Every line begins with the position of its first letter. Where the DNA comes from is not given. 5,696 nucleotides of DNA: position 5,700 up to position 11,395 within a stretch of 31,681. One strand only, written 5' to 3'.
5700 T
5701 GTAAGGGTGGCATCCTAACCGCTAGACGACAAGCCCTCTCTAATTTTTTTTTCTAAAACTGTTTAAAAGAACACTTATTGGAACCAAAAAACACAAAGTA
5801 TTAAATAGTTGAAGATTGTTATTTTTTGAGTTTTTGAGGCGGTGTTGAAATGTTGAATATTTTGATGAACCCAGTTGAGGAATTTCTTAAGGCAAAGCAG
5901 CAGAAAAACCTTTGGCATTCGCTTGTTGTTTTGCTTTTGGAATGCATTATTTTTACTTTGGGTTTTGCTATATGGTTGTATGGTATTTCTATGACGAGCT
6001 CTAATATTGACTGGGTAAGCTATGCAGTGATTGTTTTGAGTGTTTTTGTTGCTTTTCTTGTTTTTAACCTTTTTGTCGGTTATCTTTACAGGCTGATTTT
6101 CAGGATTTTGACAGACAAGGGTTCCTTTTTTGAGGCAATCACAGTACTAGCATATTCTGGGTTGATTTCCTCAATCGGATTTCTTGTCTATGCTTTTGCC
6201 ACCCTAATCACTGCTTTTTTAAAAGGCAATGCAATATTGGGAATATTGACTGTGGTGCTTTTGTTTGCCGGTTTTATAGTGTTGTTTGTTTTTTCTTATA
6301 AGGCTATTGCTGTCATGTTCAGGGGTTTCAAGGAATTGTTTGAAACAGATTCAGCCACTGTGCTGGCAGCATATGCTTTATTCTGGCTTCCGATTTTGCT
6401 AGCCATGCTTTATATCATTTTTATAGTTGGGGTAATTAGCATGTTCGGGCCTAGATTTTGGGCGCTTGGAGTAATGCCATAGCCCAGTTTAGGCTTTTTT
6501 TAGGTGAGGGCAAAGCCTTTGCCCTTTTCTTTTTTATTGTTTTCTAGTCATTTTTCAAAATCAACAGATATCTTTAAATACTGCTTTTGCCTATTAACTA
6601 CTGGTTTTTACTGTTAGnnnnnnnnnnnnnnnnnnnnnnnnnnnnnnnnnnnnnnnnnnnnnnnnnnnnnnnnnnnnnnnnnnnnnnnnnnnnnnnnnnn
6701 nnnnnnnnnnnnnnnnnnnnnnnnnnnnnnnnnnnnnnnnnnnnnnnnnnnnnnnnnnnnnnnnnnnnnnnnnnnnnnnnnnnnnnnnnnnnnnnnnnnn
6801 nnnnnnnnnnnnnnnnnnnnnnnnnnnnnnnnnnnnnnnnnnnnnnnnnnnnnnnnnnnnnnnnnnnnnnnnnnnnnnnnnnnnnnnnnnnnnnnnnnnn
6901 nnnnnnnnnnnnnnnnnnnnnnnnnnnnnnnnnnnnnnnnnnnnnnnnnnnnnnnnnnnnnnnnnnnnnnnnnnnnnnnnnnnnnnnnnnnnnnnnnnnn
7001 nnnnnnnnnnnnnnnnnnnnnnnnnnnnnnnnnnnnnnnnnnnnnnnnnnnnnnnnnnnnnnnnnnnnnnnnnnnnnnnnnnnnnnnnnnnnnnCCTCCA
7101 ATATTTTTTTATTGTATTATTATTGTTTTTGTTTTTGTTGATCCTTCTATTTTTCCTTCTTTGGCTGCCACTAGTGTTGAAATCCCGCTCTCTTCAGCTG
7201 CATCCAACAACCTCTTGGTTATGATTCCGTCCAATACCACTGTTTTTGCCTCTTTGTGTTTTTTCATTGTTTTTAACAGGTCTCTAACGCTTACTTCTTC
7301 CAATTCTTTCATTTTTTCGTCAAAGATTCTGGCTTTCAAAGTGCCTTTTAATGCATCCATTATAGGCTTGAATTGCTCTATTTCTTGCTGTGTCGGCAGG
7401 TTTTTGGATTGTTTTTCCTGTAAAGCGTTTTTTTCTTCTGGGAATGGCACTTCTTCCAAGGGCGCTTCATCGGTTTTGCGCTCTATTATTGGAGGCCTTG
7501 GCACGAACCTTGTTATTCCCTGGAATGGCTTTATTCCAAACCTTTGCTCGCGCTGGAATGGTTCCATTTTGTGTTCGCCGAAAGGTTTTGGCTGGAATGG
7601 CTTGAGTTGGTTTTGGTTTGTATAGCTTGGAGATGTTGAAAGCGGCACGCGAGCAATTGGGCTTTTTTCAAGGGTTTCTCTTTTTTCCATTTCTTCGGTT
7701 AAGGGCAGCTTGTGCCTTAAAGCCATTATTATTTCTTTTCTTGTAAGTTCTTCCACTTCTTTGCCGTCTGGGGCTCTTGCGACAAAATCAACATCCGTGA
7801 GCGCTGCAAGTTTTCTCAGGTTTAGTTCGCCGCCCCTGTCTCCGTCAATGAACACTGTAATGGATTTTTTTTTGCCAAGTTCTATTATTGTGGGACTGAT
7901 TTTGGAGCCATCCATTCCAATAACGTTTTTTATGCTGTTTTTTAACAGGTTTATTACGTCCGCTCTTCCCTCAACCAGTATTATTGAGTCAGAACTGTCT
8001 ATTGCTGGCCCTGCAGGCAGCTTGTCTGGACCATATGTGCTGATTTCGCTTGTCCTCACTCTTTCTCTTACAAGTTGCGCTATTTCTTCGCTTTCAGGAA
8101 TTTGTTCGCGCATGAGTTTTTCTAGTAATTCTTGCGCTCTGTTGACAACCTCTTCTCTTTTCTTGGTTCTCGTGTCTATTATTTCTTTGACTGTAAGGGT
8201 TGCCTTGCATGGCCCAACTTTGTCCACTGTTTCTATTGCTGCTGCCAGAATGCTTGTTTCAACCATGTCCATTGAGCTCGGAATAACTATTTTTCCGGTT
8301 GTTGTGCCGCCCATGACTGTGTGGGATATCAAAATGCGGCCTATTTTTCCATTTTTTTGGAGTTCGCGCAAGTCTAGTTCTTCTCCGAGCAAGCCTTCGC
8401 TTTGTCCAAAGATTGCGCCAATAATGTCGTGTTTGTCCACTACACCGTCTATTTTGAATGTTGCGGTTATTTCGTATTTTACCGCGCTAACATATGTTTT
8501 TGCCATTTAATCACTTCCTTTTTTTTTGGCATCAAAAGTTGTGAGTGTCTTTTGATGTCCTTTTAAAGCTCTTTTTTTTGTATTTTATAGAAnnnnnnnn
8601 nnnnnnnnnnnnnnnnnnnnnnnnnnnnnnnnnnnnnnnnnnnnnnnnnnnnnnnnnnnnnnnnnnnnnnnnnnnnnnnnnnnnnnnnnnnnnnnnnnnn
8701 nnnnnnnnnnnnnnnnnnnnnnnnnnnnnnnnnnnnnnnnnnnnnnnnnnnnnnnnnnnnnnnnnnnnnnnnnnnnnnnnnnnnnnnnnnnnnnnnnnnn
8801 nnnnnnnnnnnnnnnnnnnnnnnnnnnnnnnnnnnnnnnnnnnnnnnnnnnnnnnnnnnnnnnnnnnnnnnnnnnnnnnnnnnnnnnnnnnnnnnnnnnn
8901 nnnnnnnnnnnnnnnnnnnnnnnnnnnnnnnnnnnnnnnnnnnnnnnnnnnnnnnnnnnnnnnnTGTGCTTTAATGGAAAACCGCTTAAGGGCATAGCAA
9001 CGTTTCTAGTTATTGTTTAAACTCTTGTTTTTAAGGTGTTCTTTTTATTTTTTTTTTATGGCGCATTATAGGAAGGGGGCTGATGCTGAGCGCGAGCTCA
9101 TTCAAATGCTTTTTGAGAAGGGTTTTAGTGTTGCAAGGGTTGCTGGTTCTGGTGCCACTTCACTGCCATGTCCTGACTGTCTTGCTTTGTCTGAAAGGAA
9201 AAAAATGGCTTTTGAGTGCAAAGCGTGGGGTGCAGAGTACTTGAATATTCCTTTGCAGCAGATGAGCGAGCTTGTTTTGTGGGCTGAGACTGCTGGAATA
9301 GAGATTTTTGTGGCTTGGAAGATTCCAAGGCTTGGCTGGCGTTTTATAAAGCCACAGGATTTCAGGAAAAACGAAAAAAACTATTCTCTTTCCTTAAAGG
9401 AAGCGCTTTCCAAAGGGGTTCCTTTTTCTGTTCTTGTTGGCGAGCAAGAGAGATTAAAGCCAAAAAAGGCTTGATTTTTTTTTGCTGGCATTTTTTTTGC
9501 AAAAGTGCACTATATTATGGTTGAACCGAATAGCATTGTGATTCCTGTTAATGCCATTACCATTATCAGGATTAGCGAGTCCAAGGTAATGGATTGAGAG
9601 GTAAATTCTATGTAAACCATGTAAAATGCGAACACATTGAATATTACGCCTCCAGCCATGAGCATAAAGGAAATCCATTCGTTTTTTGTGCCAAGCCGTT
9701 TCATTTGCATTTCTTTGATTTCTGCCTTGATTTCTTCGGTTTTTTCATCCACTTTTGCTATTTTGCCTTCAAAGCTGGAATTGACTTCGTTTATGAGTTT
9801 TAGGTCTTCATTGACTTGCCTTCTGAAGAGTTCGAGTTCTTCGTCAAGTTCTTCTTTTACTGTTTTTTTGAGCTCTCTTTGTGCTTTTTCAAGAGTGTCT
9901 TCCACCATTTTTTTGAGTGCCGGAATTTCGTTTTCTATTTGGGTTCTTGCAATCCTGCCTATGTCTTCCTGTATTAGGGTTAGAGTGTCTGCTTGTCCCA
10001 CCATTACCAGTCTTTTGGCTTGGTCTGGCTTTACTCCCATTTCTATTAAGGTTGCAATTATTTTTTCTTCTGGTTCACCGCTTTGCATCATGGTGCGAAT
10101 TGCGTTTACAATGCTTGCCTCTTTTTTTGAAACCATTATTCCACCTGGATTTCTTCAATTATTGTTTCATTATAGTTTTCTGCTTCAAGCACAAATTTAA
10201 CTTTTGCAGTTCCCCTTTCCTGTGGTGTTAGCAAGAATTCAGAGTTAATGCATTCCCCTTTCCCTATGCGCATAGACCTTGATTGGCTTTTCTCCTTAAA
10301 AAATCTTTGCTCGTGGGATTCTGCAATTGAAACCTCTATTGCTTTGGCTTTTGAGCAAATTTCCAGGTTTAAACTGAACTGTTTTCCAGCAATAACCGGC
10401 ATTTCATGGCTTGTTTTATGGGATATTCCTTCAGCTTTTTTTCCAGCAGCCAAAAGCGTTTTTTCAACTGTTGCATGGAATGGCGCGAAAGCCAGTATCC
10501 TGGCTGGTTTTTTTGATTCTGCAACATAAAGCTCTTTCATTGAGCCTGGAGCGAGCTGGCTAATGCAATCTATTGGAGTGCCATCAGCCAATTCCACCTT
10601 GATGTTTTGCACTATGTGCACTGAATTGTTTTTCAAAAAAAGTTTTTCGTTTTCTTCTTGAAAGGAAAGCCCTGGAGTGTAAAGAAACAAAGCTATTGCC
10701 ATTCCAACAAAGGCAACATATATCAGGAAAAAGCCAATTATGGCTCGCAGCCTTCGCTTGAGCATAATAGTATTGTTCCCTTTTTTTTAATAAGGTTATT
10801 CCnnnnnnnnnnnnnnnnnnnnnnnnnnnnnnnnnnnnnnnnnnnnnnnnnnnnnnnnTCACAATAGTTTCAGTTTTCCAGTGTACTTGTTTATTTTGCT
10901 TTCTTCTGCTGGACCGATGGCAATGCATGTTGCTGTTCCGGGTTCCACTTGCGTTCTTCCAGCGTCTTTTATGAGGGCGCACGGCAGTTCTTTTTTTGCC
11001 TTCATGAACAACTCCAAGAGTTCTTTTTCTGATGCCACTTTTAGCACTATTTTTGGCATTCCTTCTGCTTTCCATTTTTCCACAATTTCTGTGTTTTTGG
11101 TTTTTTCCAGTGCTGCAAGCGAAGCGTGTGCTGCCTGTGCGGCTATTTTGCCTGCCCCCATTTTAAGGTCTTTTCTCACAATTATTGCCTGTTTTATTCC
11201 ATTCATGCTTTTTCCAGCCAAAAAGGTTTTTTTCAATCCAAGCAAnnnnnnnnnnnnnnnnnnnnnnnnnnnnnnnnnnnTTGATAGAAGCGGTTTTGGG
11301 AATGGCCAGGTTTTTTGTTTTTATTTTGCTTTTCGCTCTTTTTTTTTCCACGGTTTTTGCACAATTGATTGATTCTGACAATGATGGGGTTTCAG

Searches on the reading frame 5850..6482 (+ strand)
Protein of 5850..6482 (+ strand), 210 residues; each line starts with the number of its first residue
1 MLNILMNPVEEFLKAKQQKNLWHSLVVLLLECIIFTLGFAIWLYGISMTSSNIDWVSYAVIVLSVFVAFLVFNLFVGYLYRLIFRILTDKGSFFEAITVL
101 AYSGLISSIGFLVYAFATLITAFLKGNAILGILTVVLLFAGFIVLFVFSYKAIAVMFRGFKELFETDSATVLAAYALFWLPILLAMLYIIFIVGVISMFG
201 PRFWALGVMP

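Call 21: search_protein_families(library=pfam, proteins=[window:5850-6482:+], max_evalue=0.01)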
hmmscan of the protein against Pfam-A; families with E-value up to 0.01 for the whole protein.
window:5850-6482:+ (210 aa): 1 family
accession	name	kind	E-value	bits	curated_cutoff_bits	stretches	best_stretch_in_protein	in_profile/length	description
PF04893.22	Yip1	-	3.4e-11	43.7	28.6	1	3-189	2-172/173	Yip1 domain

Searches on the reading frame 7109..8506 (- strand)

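Call 79: search_protein_families(library=pfam, proteins=[window:7109-8506:-], max_evalue=0.001)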
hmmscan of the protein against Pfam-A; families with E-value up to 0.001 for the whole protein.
window:7109-8506:- (465 aa): 2 families
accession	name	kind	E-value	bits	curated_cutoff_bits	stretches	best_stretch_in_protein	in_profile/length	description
PF13662.12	Toprim_4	-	1.2e-07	32.3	25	1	174-235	2-72/85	Toprim domain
PF13155.12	Toprim_2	-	0.00034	21.4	22.1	1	176-253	1-86/88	Toprim-like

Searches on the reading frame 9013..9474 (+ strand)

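Call 79: search_protein_families(library=pfam, proteins=[window:9013-9474:+], max_evalue=0.001)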
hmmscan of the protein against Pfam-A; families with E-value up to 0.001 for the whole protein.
window:9013-9474:+ (153 aa): 1 family
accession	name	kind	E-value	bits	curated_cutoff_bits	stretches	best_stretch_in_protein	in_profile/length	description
PF01870.24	Hjc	-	6.6e-22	77.7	21.1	1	25-115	2-92/93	Archaeal holliday junction resolvase (hjc)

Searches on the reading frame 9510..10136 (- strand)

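Call 21: search_protein_families(library=pfam, proteins=[window:9510-10136:-], max_evalue=0.01)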
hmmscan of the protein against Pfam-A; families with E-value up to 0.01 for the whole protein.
window:9510-10136:- (208 aa): 1 family
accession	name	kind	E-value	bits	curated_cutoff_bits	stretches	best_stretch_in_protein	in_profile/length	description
PF01031.25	Dynamin_M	-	0.0049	16.5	28.5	1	59-147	67-153/287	Dynamin central region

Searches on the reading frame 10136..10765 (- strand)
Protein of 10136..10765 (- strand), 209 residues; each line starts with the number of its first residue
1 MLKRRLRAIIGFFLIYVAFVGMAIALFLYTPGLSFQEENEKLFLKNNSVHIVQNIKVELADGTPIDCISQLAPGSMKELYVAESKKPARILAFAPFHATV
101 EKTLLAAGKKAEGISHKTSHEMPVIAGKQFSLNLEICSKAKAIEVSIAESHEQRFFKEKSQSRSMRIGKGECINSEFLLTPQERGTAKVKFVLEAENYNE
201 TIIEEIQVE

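Call 21: search_protein_families(library=pfam, proteins=[window:10136-10765:-], max_evalue=0.01)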
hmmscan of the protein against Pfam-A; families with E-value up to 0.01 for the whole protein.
window:10136-10765:- (209 aa): 1 family
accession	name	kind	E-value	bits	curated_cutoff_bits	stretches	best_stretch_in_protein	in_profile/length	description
PF23619.1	Ig_VWA7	-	0.0059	17.3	27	0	119-181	7-68/104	VWA7 Ig-like domain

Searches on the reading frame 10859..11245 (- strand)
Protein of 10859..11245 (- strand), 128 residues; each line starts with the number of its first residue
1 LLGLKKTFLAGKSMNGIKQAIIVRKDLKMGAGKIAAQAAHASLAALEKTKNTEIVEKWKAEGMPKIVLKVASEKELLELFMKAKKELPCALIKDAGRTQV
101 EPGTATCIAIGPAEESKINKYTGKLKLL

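Call 79: search_protein_families(library=pfam, proteins=[window:10859-11245:-], max_evalue=0.001)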
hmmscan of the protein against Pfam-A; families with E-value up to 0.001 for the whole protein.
window:10859-11245:- (128 aa): 1 family
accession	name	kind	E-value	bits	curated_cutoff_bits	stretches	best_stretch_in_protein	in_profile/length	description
PF01981.21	PTH2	-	3.9e-43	146.8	23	1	17-128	1-115/115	Peptidyl-tRNA hydrolase PTH2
